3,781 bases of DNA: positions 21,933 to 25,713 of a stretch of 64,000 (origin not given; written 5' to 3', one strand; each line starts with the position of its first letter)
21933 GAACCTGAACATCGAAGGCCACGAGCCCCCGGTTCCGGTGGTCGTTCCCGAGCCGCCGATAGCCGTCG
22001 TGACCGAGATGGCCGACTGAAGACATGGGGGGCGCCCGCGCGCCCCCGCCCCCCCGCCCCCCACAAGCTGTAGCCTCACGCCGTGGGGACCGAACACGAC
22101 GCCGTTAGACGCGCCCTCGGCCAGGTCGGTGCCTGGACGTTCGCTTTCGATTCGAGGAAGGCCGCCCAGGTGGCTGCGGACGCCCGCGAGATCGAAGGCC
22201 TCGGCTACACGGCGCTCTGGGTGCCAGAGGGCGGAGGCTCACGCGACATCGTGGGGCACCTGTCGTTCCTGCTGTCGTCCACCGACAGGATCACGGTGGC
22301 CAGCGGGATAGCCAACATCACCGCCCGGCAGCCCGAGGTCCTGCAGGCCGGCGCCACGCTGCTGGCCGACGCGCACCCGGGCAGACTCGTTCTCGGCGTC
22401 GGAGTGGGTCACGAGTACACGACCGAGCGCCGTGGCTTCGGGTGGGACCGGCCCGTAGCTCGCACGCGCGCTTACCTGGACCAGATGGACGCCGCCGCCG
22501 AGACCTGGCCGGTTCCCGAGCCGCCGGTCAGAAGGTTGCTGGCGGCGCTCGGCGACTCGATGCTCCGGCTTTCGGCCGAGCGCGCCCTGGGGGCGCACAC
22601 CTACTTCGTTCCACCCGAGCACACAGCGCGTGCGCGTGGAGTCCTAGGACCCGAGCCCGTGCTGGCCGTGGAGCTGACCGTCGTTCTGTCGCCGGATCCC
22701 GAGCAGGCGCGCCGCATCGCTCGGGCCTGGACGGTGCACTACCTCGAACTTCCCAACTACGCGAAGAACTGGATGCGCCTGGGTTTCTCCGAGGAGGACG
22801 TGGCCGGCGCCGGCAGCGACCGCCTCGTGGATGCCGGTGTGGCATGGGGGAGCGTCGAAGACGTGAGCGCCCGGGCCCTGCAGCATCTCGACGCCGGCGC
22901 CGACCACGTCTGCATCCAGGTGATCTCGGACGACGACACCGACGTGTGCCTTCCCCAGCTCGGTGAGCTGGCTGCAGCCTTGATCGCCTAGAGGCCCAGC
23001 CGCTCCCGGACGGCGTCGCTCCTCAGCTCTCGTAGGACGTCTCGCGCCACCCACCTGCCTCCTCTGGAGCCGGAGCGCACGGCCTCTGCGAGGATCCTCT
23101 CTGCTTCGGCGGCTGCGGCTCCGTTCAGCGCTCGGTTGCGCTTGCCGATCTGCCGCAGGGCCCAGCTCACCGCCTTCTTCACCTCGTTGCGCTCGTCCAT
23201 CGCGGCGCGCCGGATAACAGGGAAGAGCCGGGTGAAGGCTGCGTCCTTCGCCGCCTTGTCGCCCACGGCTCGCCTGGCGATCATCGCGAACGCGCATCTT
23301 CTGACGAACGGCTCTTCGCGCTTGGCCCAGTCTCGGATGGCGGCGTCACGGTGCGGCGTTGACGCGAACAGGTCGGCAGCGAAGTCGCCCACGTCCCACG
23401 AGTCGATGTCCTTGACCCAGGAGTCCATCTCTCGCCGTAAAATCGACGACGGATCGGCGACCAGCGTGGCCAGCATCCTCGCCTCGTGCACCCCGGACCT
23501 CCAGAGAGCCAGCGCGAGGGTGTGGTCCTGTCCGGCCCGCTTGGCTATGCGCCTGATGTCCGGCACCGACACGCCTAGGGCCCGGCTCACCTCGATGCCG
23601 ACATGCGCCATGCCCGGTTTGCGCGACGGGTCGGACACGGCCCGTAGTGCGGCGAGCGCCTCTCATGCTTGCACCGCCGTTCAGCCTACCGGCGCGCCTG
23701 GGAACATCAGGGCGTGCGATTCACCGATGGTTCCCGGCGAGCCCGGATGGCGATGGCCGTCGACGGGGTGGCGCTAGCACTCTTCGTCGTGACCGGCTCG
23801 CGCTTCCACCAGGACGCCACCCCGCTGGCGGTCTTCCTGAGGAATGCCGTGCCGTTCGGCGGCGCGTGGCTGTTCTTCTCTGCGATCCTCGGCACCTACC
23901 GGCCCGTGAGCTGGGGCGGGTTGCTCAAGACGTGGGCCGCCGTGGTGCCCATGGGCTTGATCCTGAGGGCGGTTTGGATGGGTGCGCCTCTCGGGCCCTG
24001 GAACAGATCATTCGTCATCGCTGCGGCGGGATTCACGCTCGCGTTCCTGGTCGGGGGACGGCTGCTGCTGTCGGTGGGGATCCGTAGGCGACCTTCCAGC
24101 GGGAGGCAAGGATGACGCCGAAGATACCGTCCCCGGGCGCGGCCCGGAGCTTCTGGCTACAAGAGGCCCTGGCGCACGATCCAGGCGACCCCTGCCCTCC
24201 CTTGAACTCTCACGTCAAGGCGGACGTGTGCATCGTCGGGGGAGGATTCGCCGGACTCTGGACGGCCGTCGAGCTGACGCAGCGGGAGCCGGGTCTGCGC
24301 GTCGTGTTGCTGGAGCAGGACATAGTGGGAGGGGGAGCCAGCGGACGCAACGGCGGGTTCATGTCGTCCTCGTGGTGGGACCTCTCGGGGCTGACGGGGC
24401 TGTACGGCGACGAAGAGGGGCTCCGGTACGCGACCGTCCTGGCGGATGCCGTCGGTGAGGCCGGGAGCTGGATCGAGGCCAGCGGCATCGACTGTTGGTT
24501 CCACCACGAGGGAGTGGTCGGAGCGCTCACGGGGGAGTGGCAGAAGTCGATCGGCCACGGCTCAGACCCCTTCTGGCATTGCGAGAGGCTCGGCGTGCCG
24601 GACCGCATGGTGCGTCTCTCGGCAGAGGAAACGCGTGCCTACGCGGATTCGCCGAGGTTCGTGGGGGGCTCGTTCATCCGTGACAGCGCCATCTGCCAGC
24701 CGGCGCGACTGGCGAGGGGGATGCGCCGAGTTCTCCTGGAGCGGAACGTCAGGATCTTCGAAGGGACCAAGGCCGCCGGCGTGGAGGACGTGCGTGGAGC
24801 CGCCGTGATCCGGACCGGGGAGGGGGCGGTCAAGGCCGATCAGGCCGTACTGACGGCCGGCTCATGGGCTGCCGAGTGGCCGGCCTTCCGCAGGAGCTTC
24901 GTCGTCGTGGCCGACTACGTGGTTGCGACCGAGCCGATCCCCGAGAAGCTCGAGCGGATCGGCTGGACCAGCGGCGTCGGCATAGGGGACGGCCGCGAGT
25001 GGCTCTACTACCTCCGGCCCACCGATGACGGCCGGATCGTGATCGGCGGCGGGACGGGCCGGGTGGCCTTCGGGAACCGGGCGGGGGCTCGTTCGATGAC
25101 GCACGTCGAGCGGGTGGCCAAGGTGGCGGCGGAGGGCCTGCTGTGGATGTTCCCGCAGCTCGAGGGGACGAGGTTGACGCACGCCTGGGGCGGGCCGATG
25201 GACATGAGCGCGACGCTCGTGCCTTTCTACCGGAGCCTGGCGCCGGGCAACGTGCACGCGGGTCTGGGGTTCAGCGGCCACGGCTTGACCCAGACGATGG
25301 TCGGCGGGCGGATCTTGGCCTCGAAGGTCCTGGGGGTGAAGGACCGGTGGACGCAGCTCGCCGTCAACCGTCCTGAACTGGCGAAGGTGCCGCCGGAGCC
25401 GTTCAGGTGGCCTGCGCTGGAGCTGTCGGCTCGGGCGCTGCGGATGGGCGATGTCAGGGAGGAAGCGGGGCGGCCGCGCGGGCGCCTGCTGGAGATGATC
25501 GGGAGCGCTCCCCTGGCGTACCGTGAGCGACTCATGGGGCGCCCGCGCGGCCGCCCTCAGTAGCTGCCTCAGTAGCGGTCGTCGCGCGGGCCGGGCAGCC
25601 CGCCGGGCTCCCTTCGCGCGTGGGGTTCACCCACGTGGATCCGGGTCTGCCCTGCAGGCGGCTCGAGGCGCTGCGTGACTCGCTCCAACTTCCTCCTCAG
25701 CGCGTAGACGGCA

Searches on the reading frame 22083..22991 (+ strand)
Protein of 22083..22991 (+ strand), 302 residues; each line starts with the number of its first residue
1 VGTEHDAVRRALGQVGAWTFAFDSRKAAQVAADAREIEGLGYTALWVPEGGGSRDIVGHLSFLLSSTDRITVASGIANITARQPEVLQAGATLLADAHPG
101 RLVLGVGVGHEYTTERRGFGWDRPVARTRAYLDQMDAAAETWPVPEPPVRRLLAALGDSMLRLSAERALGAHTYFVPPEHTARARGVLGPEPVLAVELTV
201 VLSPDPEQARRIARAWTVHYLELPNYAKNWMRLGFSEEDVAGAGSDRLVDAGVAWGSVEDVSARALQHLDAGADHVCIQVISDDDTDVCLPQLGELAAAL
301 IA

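Call 26: search_protein_families(library=pfam, proteins=[window:22083-22991:+])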
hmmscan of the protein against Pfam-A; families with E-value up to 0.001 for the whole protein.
window:22083-22991:+ (302 aa): 1 family
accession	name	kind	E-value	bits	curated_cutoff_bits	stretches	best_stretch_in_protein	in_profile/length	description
PF00296.26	Bac_luciferase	-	1.2e-23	84.5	27.9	1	27-275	22-314/314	Luciferase-like monooxygenase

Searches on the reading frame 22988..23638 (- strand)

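Call 26: search_protein_families(library=pfam, proteins=[window:22988-23638:-])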
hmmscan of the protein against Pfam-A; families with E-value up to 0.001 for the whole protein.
window:22988-23638:- (216 aa): 2 families
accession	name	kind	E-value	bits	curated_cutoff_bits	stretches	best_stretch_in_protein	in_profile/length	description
PF08713.17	DNA_alkylation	-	2.1e-31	109.7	21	1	2-180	9-198/213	DNA alkylation repair enzyme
PF13513.12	HEAT_EZ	-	4.9e-05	24.2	27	1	110-164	1-55/55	HEAT-like repeat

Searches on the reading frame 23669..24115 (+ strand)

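Call 26: search_protein_families(library=pfam, proteins=[window:23669-24115:+])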
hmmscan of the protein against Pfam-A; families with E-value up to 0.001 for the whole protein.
window:23669-24115:+ (148 aa): 1 family
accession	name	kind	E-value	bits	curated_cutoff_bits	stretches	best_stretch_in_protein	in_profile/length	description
PF11255.13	DUF3054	-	2.4e-12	47.6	25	1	30-133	2-109/110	Protein of unknown function (DUF3054)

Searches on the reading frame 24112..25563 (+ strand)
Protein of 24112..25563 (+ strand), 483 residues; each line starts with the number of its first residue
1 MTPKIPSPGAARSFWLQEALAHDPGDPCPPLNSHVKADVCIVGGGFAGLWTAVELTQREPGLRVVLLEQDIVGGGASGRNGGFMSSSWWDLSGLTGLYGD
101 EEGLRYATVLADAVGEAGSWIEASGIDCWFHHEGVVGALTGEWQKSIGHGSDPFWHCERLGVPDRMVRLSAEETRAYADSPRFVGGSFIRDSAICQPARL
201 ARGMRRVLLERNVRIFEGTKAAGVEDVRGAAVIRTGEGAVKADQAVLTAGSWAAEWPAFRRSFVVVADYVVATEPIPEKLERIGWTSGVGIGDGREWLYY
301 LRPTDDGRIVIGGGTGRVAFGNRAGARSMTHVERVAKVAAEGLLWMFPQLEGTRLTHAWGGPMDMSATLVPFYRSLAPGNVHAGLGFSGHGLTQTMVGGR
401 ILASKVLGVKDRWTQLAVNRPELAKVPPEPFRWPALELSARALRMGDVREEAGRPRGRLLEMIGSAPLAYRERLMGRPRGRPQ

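Call 26: search_protein_families(library=pfam, proteins=[window:24112-25563:+])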
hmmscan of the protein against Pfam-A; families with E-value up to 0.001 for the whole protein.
window:24112-25563:+ (483 aa): 7 families
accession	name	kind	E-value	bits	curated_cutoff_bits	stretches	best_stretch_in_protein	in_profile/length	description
PF01266.30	DAO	-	1.2e-56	193.2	27.9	1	38-404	1-352/353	FAD dependent oxidoreductase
PF01946.23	Thi4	-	1.4e-07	31.4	26.2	1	32-81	13-61/235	Thi4 family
PF00890.30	FAD_binding_2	-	1.8e-05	24.6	20.4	1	38-257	1-209/414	FAD binding domain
PF13450.12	NAD_binding_8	-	2.6e-05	24.9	21.9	1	41-76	1-35/68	NAD(P)-binding Rossmann-like domain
PF07992.20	Pyr_redox_2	-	0.00016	21.6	26.1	1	38-73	2-37/291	Pyridine nucleotide-disulphide oxidoreductase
PF05834.18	Lycopene_cycl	-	0.0003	20.4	23.4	1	38-68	1-31/380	Lycopene cyclase protein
PF12831.13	FAD_oxidored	-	0.00072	19.4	27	0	38-97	1-60/416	FAD dependent oxidoreductase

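Call 30: search_protein_families(library=ncbifam, proteins=[window:24112-25563:+], max_evalue=0.00001)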
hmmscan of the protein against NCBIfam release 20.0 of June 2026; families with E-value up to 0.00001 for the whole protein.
window:24112-25563:+ (483 aa): 8 families
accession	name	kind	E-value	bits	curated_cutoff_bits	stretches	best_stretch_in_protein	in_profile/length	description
TIGR03329.1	Phn_aa_oxid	hypoth_equivalog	1.9e-95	320.3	632.8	1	13-454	1-439/460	putative aminophosphonate oxidoreductase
NF050086.1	pipecolate_AmaA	exception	4.2e-34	117.9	600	1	29-412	18-386/425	L-pipecolate oxidase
TIGR02352.1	thiamin_ThiO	equivalog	3.2e-14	52.8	250.8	1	39-361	1-301/351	glycine oxidase ThiO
TIGR01373.1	soxB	subfamily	1.7e-13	50.2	529.45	1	184-406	169-382/407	sarcosine oxidase subunit beta family protein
TIGR03197.1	MnmC_Cterm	equivalog_domain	2.1e-08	33.7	174.2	0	38-85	1-47/400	FAD-dependent 5-carboxymethylaminomethyl-2-thiouridine(34) oxidoreductase MnmC1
NF002480.1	PRK01747.1-1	equivalog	3.9e-08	32.2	540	1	33-257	245-456/645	bifunctional tRNA (5-methylaminomethyl-2-thiouridine)(34)-methyltransferase MnmC2/FAD-dependent 5-carboxymethylaminomethyl-2-thiouridine(34)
TIGR03364.1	HpnW_proposed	hypoth_equivalog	1.4e-07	31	285.1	1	38-251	2-195/365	TIGR03364 family FAD-dependent oxidoreductase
NF008726.1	PRK11728.1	equivalog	4.9e-07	28.9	299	0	38-83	2-48/389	L-2-hydroxyglutarate oxidase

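Call 65: find_homologous_proteins(query=window:24112-25563:+, max_evalue=1e-80)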
Query window:24112-25563:+ (483 aa): 1288 proteins with E <= 1e-80 among 8000 candidates; the best 120 are listed.
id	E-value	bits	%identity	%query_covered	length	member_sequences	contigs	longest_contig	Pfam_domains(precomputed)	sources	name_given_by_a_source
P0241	0.0e+0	1104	100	100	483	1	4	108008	PF01946.24,PF01266.31,PF13450.13,PF00890.31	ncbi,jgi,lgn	jgi:glycine/D-amino acid oxidase-like deaminating enzyme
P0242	1.5e-257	873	78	98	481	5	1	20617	PF01946.24,PF01266.31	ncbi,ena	-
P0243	4.5e-218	743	69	98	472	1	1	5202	PF01946.24,PF01266.31,PF13454.13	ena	-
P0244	9.7e-216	735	68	98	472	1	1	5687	PF01946.24,PF01266.31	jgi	jgi:glycine/D-amino acid oxidase-like deaminating enzyme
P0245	4.1e-215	733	68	99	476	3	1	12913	PF01946.24,PF01266.31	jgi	jgi:glycine/D-amino acid oxidase-like deaminating enzyme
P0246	1.5e-213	728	68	99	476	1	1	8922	PF01946.24,PF01266.31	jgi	-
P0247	1.9e-213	728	68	98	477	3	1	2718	PF01946.24,PF01266.31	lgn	-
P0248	5.7e-212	723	67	98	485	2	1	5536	PF01946.24,PF01266.31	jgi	jgi:glycine/D-amino acid oxidase-like deaminating enzyme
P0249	5.9e-212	723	67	99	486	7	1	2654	PF01946.24,PF01266.31,PF07992.21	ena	-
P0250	1.2e-211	722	68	98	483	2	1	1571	PF01946.24,PF01266.31,PF07992.21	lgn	-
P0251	1.7e-210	718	66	98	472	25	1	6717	PF01946.24,PF01266.31,PF13454.13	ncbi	-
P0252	3.5e-210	717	67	98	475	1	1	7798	PF01946.24,PF01266.31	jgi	jgi:glycine/D-amino acid oxidase-like deaminating enzyme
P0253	3.8e-209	714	66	98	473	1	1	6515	PF01946.24,PF01266.31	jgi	jgi:glycine/D-amino acid oxidase-like deaminating enzyme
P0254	4.8e-209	713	67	98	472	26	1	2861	PF01946.24,PF01266.31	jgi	jgi:glycine/D-amino acid oxidase-like deaminating enzyme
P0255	1.1e-208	712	67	98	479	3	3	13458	PF01946.24,PF01266.31,PF07992.21,PF03486.21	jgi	jgi:glycine/D-amino acid oxidase-like deaminating enzyme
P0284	1.5e-200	685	66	96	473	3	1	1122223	PF01946.24,PF01266.31,PF00890.31,PF07992.21,PF13454.13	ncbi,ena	-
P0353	1.7e-190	652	63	98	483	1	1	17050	PF01946.24,PF01266.31,PF07992.21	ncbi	-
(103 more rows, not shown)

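Call 66: find_encoding_contigs(protein=P0242, flank=4000, max_places=1)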
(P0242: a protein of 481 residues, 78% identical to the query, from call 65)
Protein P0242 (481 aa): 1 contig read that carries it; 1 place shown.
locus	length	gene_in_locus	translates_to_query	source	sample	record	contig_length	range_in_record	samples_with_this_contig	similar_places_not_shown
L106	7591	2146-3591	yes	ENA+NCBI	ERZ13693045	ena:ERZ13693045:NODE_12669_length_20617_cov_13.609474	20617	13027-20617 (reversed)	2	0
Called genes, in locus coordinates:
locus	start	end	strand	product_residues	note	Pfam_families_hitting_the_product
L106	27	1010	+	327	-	PF00296:Bac_luciferase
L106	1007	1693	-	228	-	PF08713:DNA_alkylation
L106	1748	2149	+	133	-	PF11255:DUF3054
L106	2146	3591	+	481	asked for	PF01946:Thi4 (weak), PF01266:DAO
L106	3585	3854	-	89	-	-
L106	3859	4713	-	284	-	PF12146:Hydrolase_4, PF00561:Abhydrolase_1, PF12697:Abhydrolase_6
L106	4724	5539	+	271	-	PF00106:adh_short, PF08659:KR, PF13561:adh_short_C2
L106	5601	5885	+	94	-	-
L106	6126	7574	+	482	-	PF00171:Aldedh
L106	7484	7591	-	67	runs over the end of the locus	-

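Call 67: find_encoding_contigs(protein=P0284, flank=4000, max_places=1)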
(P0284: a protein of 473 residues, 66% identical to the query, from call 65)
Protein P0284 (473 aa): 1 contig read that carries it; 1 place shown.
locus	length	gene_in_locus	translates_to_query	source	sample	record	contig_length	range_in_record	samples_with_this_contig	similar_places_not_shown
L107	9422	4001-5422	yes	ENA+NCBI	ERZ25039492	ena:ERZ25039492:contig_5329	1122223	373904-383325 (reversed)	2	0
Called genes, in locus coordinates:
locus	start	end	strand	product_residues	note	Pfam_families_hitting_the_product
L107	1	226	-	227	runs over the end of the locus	PF00440:TetR_N, PF02909:TetR_C_1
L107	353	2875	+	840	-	PF03176:MMPL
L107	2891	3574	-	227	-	PF08713:DNA_alkylation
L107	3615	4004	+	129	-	PF11255:DUF3054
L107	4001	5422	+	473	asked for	PF01946:Thi4 (weak), PF00890:FAD_binding_2 (faint), PF01266:DAO, PF07992:Pyr_redox_2 (faint), PF13454:NAD_binding_9 (faint)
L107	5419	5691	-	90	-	-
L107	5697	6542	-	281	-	PF00561:Abhydrolase_1, PF00975:Thioesterase (faint), PF12146:Hydrolase_4, PF12697:Abhydrolase_6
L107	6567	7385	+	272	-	PF00106:adh_short, PF08659:KR (weak), PF13561:adh_short_C2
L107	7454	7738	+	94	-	-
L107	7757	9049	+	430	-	PF13416:SBP_bac_8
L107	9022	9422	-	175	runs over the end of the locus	-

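Call 68: find_encoding_contigs(protein=P0353, flank=10000, max_places=1)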
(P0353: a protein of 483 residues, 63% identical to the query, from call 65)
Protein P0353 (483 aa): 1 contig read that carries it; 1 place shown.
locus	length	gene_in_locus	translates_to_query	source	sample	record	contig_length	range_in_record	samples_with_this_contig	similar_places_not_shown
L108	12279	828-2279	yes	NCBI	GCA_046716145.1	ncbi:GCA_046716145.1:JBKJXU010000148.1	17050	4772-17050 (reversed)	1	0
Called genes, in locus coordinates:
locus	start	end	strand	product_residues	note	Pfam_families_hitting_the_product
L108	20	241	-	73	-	-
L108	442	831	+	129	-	PF11255:DUF3054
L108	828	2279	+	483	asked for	PF01946:Thi4 (weak), PF01266:DAO, PF07992:Pyr_redox_2 (faint)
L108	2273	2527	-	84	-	-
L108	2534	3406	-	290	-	PF12146:Hydrolase_4, PF00561:Abhydrolase_1, PF12697:Abhydrolase_6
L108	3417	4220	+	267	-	PF00106:adh_short, PF08659:KR, PF13561:adh_short_C2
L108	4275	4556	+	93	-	PF03992:ABM (weak)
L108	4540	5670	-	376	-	PF07690:MFS_1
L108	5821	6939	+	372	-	PF00005:ABC_tran, PF08402:TOBE_2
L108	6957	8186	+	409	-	PF01547:SBP_bac_1, PF13416:SBP_bac_8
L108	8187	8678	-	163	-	-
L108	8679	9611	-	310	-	PF00528:BPD_transp_1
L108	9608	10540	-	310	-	PF00528:BPD_transp_1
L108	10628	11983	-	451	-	PF01547:SBP_bac_1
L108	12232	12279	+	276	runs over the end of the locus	PF00378:ECH_1, PF16113:ECH_2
